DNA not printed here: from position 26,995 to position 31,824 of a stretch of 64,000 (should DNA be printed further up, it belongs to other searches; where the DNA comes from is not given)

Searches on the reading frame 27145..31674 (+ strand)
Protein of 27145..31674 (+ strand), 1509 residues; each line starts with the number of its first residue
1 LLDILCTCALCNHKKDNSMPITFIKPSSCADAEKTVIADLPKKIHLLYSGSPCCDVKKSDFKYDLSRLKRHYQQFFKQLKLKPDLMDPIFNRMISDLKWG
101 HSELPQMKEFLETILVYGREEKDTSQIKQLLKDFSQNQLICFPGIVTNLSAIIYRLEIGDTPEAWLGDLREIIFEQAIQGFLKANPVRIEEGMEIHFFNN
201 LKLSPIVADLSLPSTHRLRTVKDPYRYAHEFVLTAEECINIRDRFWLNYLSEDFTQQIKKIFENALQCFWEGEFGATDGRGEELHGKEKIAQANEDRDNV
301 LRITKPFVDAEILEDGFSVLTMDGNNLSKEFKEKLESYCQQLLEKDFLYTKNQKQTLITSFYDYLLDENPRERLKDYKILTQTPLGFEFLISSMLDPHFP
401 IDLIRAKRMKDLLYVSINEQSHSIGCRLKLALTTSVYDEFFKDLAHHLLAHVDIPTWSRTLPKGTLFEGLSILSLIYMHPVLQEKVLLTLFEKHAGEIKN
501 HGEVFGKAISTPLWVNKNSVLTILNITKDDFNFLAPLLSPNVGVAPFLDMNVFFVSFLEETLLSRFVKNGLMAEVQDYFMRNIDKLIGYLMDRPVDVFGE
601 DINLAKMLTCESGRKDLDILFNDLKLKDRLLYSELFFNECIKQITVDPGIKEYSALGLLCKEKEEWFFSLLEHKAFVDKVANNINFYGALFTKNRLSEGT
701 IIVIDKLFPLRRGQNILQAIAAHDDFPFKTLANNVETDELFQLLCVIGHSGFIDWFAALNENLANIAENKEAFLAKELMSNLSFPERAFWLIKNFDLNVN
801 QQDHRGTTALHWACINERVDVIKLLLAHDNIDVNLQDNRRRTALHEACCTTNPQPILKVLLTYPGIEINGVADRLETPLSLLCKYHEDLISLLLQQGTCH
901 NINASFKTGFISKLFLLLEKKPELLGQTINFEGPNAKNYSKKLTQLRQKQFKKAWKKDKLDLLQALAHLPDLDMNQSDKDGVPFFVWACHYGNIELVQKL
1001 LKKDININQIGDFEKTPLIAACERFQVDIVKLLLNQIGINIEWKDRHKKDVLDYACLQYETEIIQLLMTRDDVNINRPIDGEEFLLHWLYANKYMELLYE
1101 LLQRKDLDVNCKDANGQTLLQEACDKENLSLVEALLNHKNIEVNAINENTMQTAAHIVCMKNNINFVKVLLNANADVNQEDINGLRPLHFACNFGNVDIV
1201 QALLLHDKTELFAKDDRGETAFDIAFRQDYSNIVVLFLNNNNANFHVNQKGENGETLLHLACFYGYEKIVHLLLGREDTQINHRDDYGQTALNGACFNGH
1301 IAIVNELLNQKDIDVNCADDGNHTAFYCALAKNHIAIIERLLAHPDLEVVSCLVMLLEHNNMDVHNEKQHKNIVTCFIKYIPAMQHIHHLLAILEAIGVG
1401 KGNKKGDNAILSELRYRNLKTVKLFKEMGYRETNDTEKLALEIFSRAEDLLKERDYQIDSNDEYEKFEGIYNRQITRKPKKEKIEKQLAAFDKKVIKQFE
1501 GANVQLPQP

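Call 51: search_protein_families(library=pfam, proteins=[window:27145-31674:+], max_evalue=0.001)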
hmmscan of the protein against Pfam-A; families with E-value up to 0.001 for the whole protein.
window:27145-31674:+ (1509 aa): 7 families
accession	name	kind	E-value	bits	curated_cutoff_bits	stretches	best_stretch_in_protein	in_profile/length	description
PF12796.13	Ank_2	-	1.1e-91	301.9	27.3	9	788-869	13-87/90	Ankyrin repeats (3 copies)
PF00023.36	Ank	-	3.6e-50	165.5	21.1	3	806-838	2-33/33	Ankyrin repeat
PF13637.12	Ank_4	-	7.1e-40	134.6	22.7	8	1156-1204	2-50/50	Ankyrin repeats (many copies)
PF13606.12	Ank_3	-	3e-39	128.4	22.3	1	808-834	4-29/30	Ankyrin repeat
PF13857.12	Ank_5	-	4.8e-30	103.7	27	2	1170-1225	1-56/56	Ankyrin repeats (many copies)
PF24521.3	Ank_KRIT1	-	3.9e-12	46.6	80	0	977-1044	49-115/149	KRIT1 ankyrin-repeats domain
PF23745.1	ANK_LRRK2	-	0.00012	22.4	27.5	0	1111-1176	26-89/130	LRRK2 ANK repeat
